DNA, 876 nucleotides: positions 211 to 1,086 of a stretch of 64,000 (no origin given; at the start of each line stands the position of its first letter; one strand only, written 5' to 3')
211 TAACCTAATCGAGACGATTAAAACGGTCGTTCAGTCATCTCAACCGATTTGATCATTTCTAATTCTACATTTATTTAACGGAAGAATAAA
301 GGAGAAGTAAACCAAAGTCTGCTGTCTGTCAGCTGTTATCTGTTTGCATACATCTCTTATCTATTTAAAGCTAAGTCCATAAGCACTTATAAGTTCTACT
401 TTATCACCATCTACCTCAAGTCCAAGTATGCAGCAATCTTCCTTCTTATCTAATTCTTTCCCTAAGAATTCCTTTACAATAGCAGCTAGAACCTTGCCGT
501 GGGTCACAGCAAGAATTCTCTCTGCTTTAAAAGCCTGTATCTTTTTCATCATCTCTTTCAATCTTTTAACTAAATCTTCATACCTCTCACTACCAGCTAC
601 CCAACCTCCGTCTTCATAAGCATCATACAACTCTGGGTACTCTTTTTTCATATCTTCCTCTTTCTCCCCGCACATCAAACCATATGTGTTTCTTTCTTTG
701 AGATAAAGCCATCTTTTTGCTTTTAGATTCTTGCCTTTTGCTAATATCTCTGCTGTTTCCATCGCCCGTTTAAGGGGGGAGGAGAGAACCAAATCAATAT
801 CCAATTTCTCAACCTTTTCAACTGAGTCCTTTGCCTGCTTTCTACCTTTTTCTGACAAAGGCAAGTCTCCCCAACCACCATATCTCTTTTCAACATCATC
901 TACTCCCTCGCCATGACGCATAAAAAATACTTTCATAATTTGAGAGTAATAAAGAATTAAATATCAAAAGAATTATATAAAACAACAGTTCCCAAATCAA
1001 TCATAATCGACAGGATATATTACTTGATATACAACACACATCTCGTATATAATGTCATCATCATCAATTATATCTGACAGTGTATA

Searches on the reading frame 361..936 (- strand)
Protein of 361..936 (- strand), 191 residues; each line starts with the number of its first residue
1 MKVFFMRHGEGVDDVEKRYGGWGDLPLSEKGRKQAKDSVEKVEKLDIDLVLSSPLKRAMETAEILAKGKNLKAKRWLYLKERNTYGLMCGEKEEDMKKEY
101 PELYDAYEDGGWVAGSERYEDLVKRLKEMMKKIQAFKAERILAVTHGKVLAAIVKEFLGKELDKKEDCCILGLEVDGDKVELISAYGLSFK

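Call 70: find_encoding_contigs(protein=window:361-936:-, flank=10000, max_places=1)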
Protein window:361-936:- (191 aa): 2 contigs read that carry it; 1 place shown.
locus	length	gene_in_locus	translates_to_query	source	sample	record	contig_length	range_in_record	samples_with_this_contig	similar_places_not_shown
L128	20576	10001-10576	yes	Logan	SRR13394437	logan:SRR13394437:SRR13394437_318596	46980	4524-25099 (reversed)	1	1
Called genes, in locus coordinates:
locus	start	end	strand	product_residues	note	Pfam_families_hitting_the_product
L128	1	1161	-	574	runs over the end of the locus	PF08245:Mur_ligase_M, PF02875:Mur_ligase_C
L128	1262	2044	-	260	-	PF07819:PGAP1 (faint), PF00561:Abhydrolase_1, PF00975:Thioesterase, PF06342:DUF1057 (weak), PF12146:Hydrolase_4, PF12697:Abhydrolase_6, PF00326:Peptidase_S9 (faint)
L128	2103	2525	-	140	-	-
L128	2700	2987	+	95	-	PF01272:GreA_GreB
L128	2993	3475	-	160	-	-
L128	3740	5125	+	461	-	PF11638:DnaA_N, PF01695:IstB_IS21, PF00308:Bac_DnaA, PF00004:AAA (weak), PF01637:ATPase_2 (weak), PF13173:AAA_14 (faint), PF08299:Bac_DnaA_C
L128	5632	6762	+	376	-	PF00712:DNA_pol3_beta, PF02767:DNA_pol3_beta_2, PF02768:DNA_pol3_beta_3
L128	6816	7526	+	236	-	PF13489:Methyltransf_23, PF13847:Methyltransf_31, PF08241:Methyltransf_11, PF08242:Methyltransf_12, PF13649:Methyltransf_25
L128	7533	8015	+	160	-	PF13302:Acetyltransf_3 (weak), PF13420:Acetyltransf_4, PF00583:Acetyltransf_1, PF13673:Acetyltransf_10, PF13508:Acetyltransf_7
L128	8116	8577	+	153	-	-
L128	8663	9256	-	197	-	PF00300:His_Phos_1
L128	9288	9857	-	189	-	PF24270:HTH_Cmi2_C (faint), PF01978:TrmB, PF12802:MarR_2 (weak), PF13463:HTH_27 (weak), PF09339:HTH_IclR (faint)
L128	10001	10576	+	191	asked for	PF00300:His_Phos_1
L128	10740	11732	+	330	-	PF02388:FemAB, PF13480:Acetyltransf_6, PF02388:FemAB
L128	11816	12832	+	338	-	PF02388:FemAB, PF13480:Acetyltransf_6, PF02388:FemAB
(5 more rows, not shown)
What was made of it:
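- Tried and rejected: Contig look-ups added about 10 kb beyond the left end and showed nothing relevant (call 70).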
